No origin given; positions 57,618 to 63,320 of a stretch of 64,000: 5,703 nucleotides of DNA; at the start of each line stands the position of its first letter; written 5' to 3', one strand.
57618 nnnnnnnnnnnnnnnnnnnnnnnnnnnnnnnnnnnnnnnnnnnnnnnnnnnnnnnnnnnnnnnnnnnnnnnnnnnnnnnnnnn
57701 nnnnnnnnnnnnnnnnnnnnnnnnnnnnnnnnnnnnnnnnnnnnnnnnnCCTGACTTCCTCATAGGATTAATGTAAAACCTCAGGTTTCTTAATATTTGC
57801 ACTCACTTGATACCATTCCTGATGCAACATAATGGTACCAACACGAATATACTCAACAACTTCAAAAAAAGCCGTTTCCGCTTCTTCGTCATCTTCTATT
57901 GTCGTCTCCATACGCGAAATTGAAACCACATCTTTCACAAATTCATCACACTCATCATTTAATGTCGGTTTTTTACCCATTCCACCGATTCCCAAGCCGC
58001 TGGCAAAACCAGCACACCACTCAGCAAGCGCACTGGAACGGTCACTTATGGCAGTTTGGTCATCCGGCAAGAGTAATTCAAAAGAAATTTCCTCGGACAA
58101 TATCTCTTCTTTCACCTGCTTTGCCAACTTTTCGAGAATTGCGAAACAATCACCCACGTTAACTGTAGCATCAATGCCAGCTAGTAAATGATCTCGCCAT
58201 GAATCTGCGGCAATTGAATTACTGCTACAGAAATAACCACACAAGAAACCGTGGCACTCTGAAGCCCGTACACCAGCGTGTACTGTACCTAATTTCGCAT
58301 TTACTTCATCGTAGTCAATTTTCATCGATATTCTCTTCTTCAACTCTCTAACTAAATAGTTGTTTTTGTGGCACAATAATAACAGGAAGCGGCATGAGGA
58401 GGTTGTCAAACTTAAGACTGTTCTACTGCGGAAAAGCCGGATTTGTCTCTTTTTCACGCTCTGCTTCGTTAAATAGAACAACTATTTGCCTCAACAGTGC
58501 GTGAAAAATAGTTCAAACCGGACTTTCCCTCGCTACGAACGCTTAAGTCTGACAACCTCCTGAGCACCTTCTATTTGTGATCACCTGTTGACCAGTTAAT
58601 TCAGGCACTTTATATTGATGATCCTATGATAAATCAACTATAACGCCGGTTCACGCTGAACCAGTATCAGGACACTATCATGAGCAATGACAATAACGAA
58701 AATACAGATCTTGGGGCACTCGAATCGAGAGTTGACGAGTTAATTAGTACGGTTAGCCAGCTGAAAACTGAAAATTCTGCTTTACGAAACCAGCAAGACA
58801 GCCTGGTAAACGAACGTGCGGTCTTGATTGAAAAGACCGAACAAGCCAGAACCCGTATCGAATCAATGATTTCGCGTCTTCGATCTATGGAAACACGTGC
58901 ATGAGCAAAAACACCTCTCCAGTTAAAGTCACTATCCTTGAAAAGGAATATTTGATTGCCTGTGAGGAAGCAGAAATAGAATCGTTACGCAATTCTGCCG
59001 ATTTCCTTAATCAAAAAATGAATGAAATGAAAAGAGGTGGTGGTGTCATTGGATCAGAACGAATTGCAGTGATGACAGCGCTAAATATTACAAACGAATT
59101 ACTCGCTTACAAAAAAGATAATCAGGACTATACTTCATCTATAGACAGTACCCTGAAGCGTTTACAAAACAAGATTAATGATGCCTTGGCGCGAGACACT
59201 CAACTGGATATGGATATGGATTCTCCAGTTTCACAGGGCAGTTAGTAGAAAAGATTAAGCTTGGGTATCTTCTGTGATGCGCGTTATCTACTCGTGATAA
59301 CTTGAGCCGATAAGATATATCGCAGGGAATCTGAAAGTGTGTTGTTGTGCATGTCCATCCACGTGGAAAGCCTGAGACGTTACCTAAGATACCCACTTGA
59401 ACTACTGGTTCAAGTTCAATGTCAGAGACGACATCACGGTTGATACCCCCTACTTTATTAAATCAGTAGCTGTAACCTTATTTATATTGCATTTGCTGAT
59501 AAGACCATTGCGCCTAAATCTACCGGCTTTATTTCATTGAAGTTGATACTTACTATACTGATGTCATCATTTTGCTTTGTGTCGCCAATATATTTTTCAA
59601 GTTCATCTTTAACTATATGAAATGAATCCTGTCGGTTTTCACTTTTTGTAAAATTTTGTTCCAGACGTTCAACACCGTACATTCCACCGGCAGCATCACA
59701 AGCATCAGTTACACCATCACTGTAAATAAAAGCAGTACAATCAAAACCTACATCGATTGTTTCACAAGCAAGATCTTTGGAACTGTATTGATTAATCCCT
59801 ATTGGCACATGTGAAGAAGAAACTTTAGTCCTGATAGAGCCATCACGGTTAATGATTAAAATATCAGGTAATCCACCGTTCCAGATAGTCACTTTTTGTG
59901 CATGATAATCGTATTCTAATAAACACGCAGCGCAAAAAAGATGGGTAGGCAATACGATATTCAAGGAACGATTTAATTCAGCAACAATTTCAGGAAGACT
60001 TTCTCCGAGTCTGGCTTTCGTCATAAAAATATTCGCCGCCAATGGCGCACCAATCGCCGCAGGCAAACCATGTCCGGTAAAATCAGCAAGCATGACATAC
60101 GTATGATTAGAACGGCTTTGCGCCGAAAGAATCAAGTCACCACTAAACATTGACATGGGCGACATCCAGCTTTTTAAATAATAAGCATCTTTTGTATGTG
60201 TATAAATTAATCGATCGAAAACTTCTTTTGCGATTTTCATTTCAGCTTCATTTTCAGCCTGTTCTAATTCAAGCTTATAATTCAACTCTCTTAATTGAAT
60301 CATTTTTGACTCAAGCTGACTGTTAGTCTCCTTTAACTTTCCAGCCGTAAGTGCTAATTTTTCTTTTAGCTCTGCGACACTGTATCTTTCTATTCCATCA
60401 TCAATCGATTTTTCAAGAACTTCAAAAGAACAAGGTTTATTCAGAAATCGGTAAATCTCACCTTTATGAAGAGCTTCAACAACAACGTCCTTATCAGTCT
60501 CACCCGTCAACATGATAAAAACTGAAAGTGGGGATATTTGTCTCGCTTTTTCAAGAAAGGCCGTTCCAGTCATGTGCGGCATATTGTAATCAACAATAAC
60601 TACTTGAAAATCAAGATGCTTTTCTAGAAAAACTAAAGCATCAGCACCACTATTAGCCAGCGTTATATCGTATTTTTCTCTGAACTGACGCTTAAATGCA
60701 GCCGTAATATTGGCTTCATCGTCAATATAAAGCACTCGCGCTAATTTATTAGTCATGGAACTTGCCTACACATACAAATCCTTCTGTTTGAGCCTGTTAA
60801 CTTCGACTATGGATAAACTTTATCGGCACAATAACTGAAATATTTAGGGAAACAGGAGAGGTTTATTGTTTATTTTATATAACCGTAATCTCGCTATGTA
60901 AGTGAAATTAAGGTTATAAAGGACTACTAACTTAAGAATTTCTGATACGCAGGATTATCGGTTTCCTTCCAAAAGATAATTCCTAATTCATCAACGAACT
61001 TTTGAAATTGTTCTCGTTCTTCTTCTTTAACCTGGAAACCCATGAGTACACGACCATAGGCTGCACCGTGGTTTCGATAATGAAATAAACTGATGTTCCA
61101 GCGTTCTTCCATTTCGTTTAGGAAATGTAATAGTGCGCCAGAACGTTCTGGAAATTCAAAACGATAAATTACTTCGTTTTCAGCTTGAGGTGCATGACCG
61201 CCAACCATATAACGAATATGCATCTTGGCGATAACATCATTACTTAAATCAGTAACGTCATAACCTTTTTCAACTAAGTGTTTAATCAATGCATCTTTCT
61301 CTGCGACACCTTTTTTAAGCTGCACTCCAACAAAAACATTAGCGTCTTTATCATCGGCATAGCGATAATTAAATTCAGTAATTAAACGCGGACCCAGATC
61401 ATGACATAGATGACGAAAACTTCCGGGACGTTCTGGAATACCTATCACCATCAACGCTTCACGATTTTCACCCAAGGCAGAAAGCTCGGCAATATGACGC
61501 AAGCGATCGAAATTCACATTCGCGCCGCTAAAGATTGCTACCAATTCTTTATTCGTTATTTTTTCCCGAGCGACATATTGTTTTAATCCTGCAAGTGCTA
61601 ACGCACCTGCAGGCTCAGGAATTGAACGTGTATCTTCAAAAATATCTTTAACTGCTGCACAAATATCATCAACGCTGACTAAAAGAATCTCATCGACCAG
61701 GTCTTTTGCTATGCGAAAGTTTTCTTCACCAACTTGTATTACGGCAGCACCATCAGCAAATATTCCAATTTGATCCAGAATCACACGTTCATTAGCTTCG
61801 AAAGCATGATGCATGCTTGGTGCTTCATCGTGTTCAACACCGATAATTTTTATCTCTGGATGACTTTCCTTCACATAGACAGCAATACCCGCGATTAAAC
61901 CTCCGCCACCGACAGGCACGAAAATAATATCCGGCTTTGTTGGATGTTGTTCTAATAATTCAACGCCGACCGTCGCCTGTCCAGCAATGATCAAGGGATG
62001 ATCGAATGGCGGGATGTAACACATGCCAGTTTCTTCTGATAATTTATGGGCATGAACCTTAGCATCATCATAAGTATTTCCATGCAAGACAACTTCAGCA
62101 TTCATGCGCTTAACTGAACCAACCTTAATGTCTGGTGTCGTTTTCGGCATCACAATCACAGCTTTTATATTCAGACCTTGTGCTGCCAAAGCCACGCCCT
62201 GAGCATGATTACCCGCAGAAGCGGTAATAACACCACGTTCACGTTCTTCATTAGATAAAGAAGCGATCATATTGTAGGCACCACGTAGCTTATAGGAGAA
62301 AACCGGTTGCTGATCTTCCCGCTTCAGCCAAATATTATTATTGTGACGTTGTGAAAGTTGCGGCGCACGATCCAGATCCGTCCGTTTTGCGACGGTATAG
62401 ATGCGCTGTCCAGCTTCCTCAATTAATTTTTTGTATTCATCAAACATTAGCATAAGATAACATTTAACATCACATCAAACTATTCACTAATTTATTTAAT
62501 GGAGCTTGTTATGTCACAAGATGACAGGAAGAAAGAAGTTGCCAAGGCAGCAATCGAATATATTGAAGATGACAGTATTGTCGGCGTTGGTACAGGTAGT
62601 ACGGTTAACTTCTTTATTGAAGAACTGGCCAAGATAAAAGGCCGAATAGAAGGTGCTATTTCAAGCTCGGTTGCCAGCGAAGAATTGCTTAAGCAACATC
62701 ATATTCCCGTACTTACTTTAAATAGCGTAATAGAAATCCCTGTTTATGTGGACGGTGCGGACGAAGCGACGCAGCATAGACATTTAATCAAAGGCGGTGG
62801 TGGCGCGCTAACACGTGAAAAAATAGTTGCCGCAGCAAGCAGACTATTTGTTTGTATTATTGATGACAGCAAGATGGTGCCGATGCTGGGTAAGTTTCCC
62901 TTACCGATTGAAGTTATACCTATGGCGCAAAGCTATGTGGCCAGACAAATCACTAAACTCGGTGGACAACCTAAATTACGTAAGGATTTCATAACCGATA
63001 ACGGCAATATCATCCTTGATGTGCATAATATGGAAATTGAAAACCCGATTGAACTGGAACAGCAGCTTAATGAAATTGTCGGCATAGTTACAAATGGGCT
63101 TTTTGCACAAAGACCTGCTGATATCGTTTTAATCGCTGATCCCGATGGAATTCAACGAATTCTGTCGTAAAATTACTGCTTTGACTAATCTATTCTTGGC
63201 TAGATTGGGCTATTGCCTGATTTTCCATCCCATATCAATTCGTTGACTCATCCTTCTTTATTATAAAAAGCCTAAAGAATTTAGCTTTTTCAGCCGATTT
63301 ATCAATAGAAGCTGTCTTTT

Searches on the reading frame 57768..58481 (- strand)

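Call 57: search_protein_families(library=pfam, proteins=[window:57768-58481:-], max_evalue=0.00001)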
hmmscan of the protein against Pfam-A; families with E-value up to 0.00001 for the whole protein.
window:57768-58481:- (237 aa): 1 family
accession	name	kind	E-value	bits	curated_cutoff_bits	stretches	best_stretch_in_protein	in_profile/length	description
PF03695.18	UPF0149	-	2.2e-32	113.1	25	1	64-223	7-179/181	Uncharacterised protein family (UPF0149)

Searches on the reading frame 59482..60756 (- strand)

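Call 57: search_protein_families(library=pfam, proteins=[window:59482-60756:-], max_evalue=0.00001)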
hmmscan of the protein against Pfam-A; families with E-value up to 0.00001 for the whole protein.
window:59482-60756:- (424 aa): 2 families
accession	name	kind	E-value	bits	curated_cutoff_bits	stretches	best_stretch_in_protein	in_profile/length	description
PF07228.17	SpoIIE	-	1.4e-34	120.2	25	1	217-406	3-191/192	Stage II sporulation protein E (SpoIIE)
PF00072.30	Response_reg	-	3.1e-17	63.2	30.2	1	8-118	1-110/111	Response regulator receiver domain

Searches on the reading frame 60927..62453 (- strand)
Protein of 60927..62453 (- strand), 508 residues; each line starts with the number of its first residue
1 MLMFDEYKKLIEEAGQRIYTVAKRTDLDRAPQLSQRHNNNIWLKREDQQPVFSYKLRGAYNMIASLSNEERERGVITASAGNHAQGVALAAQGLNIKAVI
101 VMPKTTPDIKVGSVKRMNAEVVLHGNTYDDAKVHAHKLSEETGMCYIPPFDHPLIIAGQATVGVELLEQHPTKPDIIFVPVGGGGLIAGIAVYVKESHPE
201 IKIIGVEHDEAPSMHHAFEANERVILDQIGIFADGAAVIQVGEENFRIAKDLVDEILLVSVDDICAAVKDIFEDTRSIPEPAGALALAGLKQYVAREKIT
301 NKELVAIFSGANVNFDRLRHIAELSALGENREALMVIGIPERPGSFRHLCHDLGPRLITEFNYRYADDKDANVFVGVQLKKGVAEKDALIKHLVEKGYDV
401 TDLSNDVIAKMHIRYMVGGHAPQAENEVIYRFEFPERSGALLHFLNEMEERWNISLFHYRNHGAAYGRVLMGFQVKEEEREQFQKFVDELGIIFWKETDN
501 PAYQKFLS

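Call 40: search_protein_families(library=pfam, proteins=[window:60927-62453:-], max_evalue=0.00001)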
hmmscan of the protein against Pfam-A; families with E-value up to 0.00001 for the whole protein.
window:60927-62453:- (508 aa): 2 families
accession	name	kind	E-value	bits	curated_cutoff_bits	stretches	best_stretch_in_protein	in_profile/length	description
PF00291.31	PALP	-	2.7e-82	276.8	35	1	23-310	6-295/295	Pyridoxal-phosphate dependent enzyme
PF00585.24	Thr_dehydrat_C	-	1.7e-48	162.8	27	2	423-507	6-91/91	C-terminal regulatory domain of Threonine dehydratase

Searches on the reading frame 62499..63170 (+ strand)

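Call 57: search_protein_families(library=pfam, proteins=[window:62499-63170:+], max_evalue=0.00001)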
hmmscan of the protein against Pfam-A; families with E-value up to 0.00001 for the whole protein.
window:62499-63170:+ (223 aa): 2 families
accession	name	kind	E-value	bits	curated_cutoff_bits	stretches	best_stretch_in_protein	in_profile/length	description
PF06026.20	Rib_5-P_isom_A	-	3.3e-59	199.8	26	1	53-217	2-173/173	Ribose 5-phosphate isomerase A (phosphoriboisomerase A)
PF00455.28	DeoRC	-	8.7e-06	26.2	31.8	0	8-72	3-66/160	DeoR C terminal sensor domain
